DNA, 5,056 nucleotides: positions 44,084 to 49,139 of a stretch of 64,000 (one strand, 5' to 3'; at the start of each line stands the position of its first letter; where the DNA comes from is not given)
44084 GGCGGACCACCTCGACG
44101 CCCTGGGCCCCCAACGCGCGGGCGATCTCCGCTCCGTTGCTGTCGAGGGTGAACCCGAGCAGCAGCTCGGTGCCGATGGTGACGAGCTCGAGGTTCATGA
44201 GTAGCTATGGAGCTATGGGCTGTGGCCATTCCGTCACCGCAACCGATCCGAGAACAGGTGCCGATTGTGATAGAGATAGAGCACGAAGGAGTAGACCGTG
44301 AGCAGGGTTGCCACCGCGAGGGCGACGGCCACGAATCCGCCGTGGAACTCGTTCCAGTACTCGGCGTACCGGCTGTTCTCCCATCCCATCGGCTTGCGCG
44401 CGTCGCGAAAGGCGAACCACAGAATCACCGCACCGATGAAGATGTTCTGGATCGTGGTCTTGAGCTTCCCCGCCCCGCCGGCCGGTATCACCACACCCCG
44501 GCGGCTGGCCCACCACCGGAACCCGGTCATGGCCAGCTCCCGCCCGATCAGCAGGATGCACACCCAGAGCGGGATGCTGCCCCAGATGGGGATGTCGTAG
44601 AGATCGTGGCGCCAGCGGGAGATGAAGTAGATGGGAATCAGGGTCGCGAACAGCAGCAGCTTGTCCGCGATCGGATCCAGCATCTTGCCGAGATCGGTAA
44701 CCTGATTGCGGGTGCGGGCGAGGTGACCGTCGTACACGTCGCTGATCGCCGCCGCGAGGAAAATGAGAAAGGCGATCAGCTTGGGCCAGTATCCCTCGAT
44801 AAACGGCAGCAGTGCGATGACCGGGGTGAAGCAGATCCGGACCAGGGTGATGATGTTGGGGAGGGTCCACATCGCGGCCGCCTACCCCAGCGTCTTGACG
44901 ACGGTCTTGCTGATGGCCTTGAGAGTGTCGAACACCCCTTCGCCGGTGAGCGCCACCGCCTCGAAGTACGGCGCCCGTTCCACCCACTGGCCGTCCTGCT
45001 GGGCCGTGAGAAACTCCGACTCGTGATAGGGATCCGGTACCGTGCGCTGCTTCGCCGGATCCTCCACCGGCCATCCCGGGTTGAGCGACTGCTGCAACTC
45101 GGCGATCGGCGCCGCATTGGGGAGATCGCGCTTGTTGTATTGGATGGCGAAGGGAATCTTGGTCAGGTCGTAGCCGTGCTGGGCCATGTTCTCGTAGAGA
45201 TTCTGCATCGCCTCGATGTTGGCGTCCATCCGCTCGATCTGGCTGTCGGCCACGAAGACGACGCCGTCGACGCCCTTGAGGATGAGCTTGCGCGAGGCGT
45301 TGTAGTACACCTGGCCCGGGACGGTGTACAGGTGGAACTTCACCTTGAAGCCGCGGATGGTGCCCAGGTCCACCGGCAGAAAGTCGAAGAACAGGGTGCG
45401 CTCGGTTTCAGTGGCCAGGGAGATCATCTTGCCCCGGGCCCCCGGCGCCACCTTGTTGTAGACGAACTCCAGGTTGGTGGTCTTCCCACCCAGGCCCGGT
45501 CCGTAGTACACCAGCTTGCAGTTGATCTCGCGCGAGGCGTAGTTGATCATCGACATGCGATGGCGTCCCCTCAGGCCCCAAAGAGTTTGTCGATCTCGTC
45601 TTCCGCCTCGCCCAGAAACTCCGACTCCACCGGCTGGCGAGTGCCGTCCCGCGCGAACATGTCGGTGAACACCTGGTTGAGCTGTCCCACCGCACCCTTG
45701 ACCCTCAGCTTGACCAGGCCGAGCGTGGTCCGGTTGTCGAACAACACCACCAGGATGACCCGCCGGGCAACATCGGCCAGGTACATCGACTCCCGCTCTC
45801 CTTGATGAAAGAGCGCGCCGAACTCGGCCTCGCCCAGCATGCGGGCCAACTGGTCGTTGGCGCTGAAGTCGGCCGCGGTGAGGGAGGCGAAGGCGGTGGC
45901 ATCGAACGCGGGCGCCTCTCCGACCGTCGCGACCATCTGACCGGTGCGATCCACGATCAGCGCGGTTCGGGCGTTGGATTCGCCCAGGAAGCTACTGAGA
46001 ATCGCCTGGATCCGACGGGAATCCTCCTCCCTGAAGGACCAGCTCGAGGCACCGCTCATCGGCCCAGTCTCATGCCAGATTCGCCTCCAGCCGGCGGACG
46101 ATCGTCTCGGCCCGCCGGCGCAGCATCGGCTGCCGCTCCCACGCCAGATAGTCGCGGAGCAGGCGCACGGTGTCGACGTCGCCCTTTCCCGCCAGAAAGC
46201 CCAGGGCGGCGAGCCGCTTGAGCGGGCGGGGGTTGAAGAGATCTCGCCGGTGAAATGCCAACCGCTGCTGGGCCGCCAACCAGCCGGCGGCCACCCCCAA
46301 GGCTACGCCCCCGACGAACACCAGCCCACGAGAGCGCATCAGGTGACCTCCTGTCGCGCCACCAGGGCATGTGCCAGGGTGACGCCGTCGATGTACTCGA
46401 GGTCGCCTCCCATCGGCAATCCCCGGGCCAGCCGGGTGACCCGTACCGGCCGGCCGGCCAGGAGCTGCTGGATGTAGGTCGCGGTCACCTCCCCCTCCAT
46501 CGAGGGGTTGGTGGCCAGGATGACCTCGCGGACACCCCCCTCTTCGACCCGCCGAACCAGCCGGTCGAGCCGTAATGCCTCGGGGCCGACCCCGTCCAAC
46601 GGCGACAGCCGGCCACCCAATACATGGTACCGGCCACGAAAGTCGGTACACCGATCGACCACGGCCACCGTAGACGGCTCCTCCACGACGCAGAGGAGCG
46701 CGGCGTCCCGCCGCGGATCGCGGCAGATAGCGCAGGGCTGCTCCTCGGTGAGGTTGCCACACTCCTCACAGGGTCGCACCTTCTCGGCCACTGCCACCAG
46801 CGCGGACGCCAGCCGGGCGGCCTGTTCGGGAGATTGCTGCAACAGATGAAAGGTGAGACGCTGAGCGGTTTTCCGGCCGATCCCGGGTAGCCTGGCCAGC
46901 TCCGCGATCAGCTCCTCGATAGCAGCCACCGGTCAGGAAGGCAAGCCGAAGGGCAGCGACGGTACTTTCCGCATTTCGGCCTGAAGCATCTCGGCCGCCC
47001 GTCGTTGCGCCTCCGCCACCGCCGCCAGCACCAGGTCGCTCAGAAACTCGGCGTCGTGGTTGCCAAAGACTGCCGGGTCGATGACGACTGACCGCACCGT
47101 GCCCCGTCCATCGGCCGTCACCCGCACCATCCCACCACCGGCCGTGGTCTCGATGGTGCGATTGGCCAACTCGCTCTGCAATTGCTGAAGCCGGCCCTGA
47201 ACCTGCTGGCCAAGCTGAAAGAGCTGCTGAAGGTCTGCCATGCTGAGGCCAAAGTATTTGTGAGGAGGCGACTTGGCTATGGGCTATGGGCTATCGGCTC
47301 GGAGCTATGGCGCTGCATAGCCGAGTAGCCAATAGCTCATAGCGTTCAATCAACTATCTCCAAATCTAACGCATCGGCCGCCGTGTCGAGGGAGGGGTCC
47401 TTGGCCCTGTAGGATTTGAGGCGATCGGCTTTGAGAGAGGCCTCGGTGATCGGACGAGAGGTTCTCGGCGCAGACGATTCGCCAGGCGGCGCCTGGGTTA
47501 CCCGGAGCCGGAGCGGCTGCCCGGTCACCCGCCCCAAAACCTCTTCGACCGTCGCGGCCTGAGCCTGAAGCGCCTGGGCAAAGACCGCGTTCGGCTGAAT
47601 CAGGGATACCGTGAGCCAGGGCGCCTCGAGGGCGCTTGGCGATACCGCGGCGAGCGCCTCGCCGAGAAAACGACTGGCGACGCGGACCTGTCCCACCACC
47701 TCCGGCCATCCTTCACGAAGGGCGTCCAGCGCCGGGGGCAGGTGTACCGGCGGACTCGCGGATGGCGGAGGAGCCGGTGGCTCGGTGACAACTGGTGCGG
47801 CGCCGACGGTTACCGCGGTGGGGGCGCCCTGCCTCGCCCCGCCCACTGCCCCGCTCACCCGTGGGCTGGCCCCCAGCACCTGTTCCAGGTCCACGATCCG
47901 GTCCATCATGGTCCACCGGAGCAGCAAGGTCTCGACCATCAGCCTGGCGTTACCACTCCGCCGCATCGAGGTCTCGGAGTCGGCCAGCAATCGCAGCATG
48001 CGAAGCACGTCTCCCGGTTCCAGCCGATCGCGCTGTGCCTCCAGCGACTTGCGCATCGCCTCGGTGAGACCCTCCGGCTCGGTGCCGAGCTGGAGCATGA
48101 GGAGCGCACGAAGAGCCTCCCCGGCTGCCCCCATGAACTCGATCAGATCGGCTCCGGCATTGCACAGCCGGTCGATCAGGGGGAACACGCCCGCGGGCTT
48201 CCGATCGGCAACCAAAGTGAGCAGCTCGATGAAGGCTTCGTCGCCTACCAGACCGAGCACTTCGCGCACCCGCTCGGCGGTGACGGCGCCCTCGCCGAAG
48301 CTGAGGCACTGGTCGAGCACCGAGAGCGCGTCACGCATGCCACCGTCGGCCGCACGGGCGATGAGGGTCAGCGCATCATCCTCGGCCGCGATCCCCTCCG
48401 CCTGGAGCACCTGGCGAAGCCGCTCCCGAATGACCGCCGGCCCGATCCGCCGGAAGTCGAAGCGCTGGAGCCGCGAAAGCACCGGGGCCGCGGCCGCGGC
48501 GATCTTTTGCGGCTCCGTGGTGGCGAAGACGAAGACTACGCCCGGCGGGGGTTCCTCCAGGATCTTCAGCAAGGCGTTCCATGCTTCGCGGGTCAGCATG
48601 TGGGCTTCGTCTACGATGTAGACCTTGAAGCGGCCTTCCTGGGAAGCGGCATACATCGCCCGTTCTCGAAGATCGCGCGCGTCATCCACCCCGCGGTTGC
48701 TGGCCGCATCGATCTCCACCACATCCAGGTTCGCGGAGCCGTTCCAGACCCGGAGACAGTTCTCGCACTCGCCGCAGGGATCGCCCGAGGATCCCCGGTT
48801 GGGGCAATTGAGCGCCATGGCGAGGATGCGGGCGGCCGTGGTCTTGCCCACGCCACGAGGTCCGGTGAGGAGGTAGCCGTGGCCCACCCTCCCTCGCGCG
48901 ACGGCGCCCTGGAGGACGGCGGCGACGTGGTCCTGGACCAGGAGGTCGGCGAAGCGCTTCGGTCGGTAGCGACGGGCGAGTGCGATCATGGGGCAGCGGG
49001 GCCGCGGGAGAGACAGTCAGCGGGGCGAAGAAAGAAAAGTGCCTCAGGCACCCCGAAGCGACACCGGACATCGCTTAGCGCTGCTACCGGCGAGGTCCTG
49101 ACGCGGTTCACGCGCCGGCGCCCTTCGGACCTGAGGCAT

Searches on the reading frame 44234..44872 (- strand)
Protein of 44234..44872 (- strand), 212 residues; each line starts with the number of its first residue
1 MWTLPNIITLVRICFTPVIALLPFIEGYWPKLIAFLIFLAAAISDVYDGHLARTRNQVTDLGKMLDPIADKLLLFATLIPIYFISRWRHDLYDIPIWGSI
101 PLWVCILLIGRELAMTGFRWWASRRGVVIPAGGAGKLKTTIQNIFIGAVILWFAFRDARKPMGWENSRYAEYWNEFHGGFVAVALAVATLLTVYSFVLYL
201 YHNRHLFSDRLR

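Call 27: search_protein_families(library=pfam, proteins=[window:44234-44872:-])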
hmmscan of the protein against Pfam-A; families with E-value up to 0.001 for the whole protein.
window:44234-44872:- (212 aa): 1 family
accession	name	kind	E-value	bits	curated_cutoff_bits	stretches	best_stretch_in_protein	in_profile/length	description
PF01066.26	CDP-OH_P_transf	-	1.6e-36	126.4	22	1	2-162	1-138/152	CDP-alcohol phosphatidyltransferase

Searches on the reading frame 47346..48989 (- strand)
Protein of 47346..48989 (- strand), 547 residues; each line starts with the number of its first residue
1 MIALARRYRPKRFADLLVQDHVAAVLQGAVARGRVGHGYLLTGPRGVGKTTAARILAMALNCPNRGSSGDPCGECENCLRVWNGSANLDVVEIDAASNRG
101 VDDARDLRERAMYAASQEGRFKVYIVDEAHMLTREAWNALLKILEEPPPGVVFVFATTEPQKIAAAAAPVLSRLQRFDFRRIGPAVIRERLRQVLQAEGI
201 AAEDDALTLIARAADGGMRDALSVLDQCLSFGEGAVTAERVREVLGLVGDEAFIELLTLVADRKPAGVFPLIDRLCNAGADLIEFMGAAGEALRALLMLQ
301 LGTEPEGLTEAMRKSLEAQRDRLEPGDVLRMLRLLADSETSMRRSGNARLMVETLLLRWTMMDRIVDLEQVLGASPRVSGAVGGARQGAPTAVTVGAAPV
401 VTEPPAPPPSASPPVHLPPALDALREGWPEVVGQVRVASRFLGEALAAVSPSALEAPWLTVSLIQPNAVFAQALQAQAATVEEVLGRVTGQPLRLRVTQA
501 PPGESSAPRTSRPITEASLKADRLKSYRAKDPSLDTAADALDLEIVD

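Call 27: search_protein_families(library=pfam, proteins=[window:47346-48989:-])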
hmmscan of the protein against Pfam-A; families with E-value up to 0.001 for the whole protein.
window:47346-48989:- (547 aa): 11 families
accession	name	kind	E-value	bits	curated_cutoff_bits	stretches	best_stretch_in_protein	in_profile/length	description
PF13177.12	DNA_pol3_delta2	-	3.3e-33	115.4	27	1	19-181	2-159/161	DNA polymerase III, delta subunit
PF22608.2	DNAX_ATPase_lid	-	3.8e-19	68.6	27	1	187-234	2-49/49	DNA polymerase III clamp loader subunit, ATPase lid domain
PF12169.13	DNA_pol3_gamma3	-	7.7e-13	48.9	24.4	1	236-367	1-135/143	DNA polymerase III subunits gamma and tau domain III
PF00004.35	AAA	-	3.2e-10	41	21.2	1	39-176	1-125/131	ATPase family associated with various cellular activities (AAA)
PF13401.12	AAA_22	-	1.7e-09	38.5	27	1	40-155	9-122/130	AAA domain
PF05496.18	RuvB_N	-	6.8e-06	26.4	27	1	9-93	2-90/159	Holliday junction DNA helicase RuvB P-loop domain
PF13191.12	AAA_16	-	9.8e-05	23.4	32.6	1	22-146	12-158/167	AAA ATPase domain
PF07728.20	AAA_5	-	0.0001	22.8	22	0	40-146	3-92/139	AAA domain (dynein-related subfamily)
PF20964.2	DnaX_C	-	0.00015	22.1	26.2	1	420-517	8-104/113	DNA polymerase III subunit tau, C-terminal domain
PF13604.12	AAA_30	-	0.00022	21.5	27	1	40-154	22-122/191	AAA domain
PF21960.2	RCF1-5-like_lid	-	0.00073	19.9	27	0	190-225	2-38/43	RCF1/5-like, AAA+ ATPase lid domain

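Call 29: find_homologous_proteins(query=window:47346-48989:-, max_evalue=1e-30)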
Query window:47346-48989:- (547 aa): 8000 proteins with E <= 1e-30 among 8000 candidates; the best 120 are listed.
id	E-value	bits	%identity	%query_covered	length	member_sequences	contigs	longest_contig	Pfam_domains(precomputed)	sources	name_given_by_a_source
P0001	0.0e+0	1178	100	100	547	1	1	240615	PF12169.14,PF00004.36,PF13401.13,PF22608.3,PF05496.19,PF13177.13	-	-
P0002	0.0e+0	1017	88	100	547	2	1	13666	PF12169.14,PF00004.36,PF13401.13,PF20964.3,PF22608.3,PF05496.19,PF13177.13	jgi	jgi:DNA polymerase-3 subunit gamma/tau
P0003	3.5e-287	971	85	100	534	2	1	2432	PF12169.14,PF00004.36,PF13401.13,PF20964.3,PF22608.3,PF05496.19,PF13177.13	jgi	jgi:DNA polymerase III subunit gamma/tau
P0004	2.4e-265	899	77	100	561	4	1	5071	PF12169.14,PF00004.36,PF13401.13,PF22608.3,PF05496.19,PF13177.13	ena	-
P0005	2.1e-262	889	75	100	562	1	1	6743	PF12169.14,PF13604.13,PF00004.36,PF13401.13,PF22608.3,PF05496.19,PF13177.13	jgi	jgi:DNA polymerase-3 subunit gamma/tau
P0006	1.8e-261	886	76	100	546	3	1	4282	PF12169.14,PF13604.13,PF00004.36,PF13401.13,PF22608.3,PF05496.19,PF13177.13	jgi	-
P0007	1.2e-260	883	72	100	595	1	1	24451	PF12169.14,PF00004.36,PF13401.13,PF22608.3,PF13177.13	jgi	jgi:DNA polymerase III subunit gamma/tau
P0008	1.5e-260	883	76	100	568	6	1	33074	PF12169.14,PF00004.36,PF13401.13,PF22608.3,PF05496.19,PF13177.13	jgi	jgi:DNA polymerase III subunit gamma/tau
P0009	6.9e-260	881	76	100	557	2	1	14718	PF12169.14,PF00004.36,PF13401.13,PF22608.3,PF05496.19,PF13177.13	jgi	jgi:DNA polymerase-3 subunit gamma/tau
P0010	1.2e-259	880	74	100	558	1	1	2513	PF12169.14,PF00004.36,PF13401.13,PF22608.3,PF05496.19,PF13177.13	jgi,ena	-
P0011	2.4e-259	879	75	100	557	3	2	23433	PF12169.14,PF00004.36,PF13401.13,PF22608.3,PF05496.19,PF13177.13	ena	-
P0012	3.0e-259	879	75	100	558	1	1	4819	PF12169.14,PF00004.36,PF13401.13,PF22608.3,PF05496.19,PF13177.13,PF07728.21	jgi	-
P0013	3.3e-259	879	74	100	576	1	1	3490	PF12169.14,PF00004.36,PF13401.13,PF22608.3,PF05496.19,PF13177.13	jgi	jgi:DNA polymerase-3 subunit gamma/tau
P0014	5.0e-259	878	73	100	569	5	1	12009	PF12169.14,PF00004.36,PF13401.13,PF22608.3,PF05496.19,PF13177.13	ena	-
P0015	5.1e-259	878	74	100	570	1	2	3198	PF12169.14,PF00004.36,PF13401.13,PF20964.3,PF22608.3,PF13177.13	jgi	-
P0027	1.6e-258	876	73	100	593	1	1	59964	PF12169.14,PF00004.36,PF13401.13,PF22608.3,PF05496.19,PF13177.13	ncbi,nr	ncbi:MAG TPA: DNA polymerase III subunit gamma/tau [Gemmatimonadales bacterium]|nr:DNA polymerase II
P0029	2.0e-258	876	77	100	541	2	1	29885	PF12169.14,PF00004.36,PF13401.13,PF20964.3,PF22608.3,PF05496.19,PF13177.13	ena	-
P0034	3.0e-257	872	88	68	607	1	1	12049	PF12169.14,PF13604.13,PF00004.36,PF13401.13,PF22608.3,PF05496.19,PF13177.13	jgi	jgi:DNA polymerase III subunit gamma/tau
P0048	3.2e-256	869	78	100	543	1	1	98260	PF12169.14,PF00004.36,PF13401.13,PF20964.3,PF22608.3,PF05496.19,PF13177.13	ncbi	-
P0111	1.1e-250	851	73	100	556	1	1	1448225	PF12169.14,PF00004.36,PF13401.13,PF22608.3,PF05496.19,PF13177.13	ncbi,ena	-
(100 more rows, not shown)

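Call 30: find_encoding_contigs(protein=P0002, flank=10000, max_places=2)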
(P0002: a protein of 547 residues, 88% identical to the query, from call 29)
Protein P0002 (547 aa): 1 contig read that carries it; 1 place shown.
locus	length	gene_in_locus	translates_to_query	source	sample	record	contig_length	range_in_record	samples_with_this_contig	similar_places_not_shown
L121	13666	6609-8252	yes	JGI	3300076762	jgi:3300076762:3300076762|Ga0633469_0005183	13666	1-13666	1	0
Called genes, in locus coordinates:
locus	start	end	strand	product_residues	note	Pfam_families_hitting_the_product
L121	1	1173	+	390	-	?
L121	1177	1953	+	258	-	PF23023:Anti-Pycsar_Apyc1, PF00753:Lactamase_B (weak), PF12706:Lactamase_B_2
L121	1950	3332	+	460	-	PF00342:PGI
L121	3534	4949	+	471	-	PF01116:F_bP_aldolase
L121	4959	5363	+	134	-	PF12732:YtxH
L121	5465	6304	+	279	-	PF03631:Virul_fac_BrkB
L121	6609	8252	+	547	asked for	PF05496:RuvB_N (faint), PF13177:DNA_pol3_delta2, PF00004:AAA, PF13401:AAA_22, PF20964:DnaX_C (faint), PF22608:DNAX_ATPase_lid, PF12169:DNA_pol3_gamma3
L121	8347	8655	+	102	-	PF02575:YbaB_DNA_bd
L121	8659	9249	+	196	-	PF00633:HHH (faint), PF21176:RecR_HhH, PF02132:RecR_ZnF, PF01751:Toprim (weak), PF13662:Toprim_4, PF21175:RecR_C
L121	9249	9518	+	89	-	-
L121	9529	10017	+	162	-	PF03259:Robl_LC7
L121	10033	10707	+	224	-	PF00025:Arf (weak)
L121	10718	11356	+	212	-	PF01066:CDP-OH_P_transf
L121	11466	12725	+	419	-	PF00994:MoCF_biosynth, PF18146:CinA_KH, PF02464:CinA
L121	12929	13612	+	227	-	PF01025:GrpE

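Call 31: find_encoding_contigs(protein=P0048, flank=10000, max_places=2)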
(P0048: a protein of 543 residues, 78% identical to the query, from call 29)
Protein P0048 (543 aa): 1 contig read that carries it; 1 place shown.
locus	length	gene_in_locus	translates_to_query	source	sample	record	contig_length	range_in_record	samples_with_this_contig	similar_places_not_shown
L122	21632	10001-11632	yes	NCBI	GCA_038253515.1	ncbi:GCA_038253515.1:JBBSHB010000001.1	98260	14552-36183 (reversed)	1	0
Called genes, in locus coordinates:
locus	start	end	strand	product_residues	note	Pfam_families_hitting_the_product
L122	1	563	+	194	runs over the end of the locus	PF00578:AhpC-TSA, PF08534:Redoxin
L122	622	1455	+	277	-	-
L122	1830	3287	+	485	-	PF07969:Amidohydro_3, PF01979:Amidohydro_1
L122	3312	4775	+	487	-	PF00224:PK, PF02887:PK_C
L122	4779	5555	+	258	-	PF23023:Anti-Pycsar_Apyc1, PF00753:Lactamase_B, PF12706:Lactamase_B_2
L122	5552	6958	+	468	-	PF00342:PGI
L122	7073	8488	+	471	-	-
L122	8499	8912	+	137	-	PF12732:YtxH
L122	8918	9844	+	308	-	PF03631:Virul_fac_BrkB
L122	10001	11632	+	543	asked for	PF05496:RuvB_N (faint), PF13177:DNA_pol3_delta2, PF00004:AAA, PF13401:AAA_22, PF20964:DnaX_C (faint), PF22608:DNAX_ATPase_lid, PF12169:DNA_pol3_gamma3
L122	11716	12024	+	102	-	PF02575:YbaB_DNA_bd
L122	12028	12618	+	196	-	PF21176:RecR_HhH, PF02132:RecR_ZnF, PF01751:Toprim, PF13662:Toprim_4, PF21175:RecR_C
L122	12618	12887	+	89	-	-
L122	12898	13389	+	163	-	PF03259:Robl_LC7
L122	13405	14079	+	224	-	PF00025:Arf (weak)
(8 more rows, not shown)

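Call 32: find_encoding_contigs(protein=P0111, flank=10000, max_places=2)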
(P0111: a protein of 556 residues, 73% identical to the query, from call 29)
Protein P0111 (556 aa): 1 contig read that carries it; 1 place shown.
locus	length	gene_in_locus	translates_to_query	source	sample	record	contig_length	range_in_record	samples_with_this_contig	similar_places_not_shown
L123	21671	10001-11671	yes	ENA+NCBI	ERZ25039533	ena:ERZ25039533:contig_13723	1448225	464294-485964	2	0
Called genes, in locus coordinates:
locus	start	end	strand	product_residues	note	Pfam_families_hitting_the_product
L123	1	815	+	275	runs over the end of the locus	-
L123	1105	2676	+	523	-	PF07969:Amidohydro_3, PF01979:Amidohydro_1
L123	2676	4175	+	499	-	PF00224:PK, PF02887:PK_C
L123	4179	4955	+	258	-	PF23023:Anti-Pycsar_Apyc1, PF00753:Lactamase_B (weak), PF12706:Lactamase_B_2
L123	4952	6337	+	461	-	PF00342:PGI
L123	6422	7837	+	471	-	PF01116:F_bP_aldolase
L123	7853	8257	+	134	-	PF12732:YtxH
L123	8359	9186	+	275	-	PF03631:Virul_fac_BrkB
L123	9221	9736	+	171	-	PF13577:SnoaL_4 (faint), PF14534:DUF4440, PF12680:SnoaL_2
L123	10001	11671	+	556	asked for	PF05496:RuvB_N (weak), PF13177:DNA_pol3_delta2, PF00004:AAA, PF13401:AAA_22, PF22608:DNAX_ATPase_lid, PF12169:DNA_pol3_gamma3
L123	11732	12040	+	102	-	PF02575:YbaB_DNA_bd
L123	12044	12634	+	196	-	PF21176:RecR_HhH, PF02132:RecR_ZnF, PF01751:Toprim, PF13662:Toprim_4, PF21175:RecR_C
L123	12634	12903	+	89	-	-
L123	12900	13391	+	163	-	PF03259:Robl_LC7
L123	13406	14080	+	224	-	PF00025:Arf (weak)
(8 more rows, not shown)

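Call 33: find_encoding_contigs(protein=P0027, flank=10000, max_places=2)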
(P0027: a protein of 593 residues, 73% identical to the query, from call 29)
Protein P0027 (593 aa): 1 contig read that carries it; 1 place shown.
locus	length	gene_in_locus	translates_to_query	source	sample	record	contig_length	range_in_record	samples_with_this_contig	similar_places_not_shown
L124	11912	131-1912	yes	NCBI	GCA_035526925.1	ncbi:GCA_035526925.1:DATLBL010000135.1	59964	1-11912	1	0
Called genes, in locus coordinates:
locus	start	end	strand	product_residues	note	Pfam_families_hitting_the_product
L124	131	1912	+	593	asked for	PF05496:RuvB_N (faint), PF13177:DNA_pol3_delta2, PF13401:AAA_22 (weak), PF00004:AAA, PF22608:DNAX_ATPase_lid, PF12169:DNA_pol3_gamma3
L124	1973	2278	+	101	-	PF02575:YbaB_DNA_bd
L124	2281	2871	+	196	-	PF00633:HHH (faint), PF21176:RecR_HhH, PF02132:RecR_ZnF (weak), PF01751:Toprim (weak), PF13662:Toprim_4, PF21175:RecR_C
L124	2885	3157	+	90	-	-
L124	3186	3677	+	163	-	PF03259:Robl_LC7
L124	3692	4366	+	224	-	PF00025:Arf (weak)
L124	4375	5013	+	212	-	PF01066:CDP-OH_P_transf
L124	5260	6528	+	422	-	PF00994:MoCF_biosynth, PF18146:CinA_KH, PF02464:CinA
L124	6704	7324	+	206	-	PF01025:GrpE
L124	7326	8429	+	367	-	PF00226:DnaJ, PF01556:DnaJ_C, PF00684:DnaJ_CXXCXGXG, PF15777:Anti-TRAP (faint), PF27659:CHP02642 (faint)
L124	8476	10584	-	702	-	PF13089:PP_kinase_N, PF02503:PP_kinase, PF17941:PP_kinase_C_1, PF13091:PLDc_2 (faint), PF13090:PP_kinase_C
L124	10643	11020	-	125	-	PF04020:Phage_holin_4_2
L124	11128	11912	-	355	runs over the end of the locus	PF03054:tRNA_Me_trans, PF20259:tRNA_Me_trans_M, PF20258:tRNA_Me_trans_C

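Call 56: find_encoding_contigs(protein=P0034, flank=10000, max_places=1)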
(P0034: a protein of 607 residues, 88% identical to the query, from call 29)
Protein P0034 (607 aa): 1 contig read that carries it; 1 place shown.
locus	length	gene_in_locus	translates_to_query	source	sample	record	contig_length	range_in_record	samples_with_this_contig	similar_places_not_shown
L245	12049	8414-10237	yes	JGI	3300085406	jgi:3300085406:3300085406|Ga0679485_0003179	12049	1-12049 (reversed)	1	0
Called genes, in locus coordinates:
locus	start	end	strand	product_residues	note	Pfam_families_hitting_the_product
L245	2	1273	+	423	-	PF07969:Amidohydro_3, PF01979:Amidohydro_1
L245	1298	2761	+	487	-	PF00224:PK, PF02887:PK_C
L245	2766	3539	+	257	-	PF23023:Anti-Pycsar_Apyc1, PF00753:Lactamase_B, PF12706:Lactamase_B_2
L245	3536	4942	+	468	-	PF00342:PGI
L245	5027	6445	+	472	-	PF01116:F_bP_aldolase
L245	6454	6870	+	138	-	PF12732:YtxH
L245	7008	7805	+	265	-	PF03631:Virul_fac_BrkB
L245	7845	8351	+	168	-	PF13577:SnoaL_4, PF14534:DUF4440, PF12680:SnoaL_2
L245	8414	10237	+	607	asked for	PF05496:RuvB_N (faint), PF13177:DNA_pol3_delta2, PF00004:AAA, PF13401:AAA_22, PF13604:AAA_30 (faint), PF22608:DNAX_ATPase_lid, PF12169:DNA_pol3_gamma3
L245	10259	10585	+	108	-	PF02575:YbaB_DNA_bd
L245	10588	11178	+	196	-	PF00633:HHH (faint), PF21176:RecR_HhH, PF02132:RecR_ZnF, PF01751:Toprim, PF13662:Toprim_4, PF21175:RecR_C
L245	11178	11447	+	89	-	-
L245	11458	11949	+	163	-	PF03259:Robl_LC7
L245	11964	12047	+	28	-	?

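Call 57: find_encoding_contigs(protein=P0029, flank=10000, max_places=1)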
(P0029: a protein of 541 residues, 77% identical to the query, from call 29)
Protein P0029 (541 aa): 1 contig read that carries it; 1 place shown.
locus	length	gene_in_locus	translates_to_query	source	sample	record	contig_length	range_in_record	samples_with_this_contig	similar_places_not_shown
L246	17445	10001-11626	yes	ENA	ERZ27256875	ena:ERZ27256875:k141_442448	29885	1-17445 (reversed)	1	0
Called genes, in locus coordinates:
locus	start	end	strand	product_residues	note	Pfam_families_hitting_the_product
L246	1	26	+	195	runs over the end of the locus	PF00578:AhpC-TSA, PF08534:Redoxin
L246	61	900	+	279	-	-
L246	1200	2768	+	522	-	PF07969:Amidohydro_3, PF01979:Amidohydro_1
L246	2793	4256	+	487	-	PF00224:PK, PF02887:PK_C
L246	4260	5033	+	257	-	PF23023:Anti-Pycsar_Apyc1, PF00753:Lactamase_B, PF12706:Lactamase_B_2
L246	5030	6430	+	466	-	PF00342:PGI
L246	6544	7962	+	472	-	-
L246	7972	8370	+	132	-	PF12732:YtxH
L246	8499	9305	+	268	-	PF03631:Virul_fac_BrkB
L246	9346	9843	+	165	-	PF13577:SnoaL_4, PF13474:SnoaL_3 (weak), PF14534:DUF4440, PF12680:SnoaL_2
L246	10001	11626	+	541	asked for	PF05496:RuvB_N (faint), PF13177:DNA_pol3_delta2, PF00004:AAA, PF13401:AAA_22, PF22608:DNAX_ATPase_lid, PF12169:DNA_pol3_gamma3, PF20964:DnaX_C (weak)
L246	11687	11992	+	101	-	PF02575:YbaB_DNA_bd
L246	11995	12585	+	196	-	PF00633:HHH (faint), PF21176:RecR_HhH, PF02132:RecR_ZnF, PF01751:Toprim (weak), PF13662:Toprim_4, PF21175:RecR_C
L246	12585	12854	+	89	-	-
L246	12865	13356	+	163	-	PF03259:Robl_LC7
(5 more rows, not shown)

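Call 58: find_encoding_contigs(protein=P0008, flank=10000, max_places=1)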
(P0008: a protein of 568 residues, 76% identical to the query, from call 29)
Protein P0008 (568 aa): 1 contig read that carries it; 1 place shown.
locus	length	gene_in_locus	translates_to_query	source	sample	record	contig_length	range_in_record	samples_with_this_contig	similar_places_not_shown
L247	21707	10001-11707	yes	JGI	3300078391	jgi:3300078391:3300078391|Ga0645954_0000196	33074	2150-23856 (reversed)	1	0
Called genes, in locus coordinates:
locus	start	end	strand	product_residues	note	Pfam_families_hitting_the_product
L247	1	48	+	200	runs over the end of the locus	PF00578:AhpC-TSA, PF08534:Redoxin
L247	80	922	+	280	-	-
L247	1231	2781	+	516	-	PF07969:Amidohydro_3, PF01979:Amidohydro_1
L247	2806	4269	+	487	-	PF00224:PK, PF02887:PK_C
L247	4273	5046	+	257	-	PF23023:Anti-Pycsar_Apyc1, PF00753:Lactamase_B (weak), PF12706:Lactamase_B_2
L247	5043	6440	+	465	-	PF00342:PGI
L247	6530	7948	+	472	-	PF01116:F_bP_aldolase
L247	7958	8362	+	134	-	PF12732:YtxH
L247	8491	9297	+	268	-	PF03631:Virul_fac_BrkB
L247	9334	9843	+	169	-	PF13577:SnoaL_4 (weak), PF14534:DUF4440, PF12680:SnoaL_2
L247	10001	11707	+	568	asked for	PF05496:RuvB_N (faint), PF13177:DNA_pol3_delta2, PF00004:AAA, PF13401:AAA_22, PF22608:DNAX_ATPase_lid, PF12169:DNA_pol3_gamma3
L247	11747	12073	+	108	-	PF02575:YbaB_DNA_bd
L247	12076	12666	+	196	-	PF00633:HHH (faint), PF21176:RecR_HhH, PF02132:RecR_ZnF, PF01751:Toprim (weak), PF13662:Toprim_4, PF21175:RecR_C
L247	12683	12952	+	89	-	-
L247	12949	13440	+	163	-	PF03259:Robl_LC7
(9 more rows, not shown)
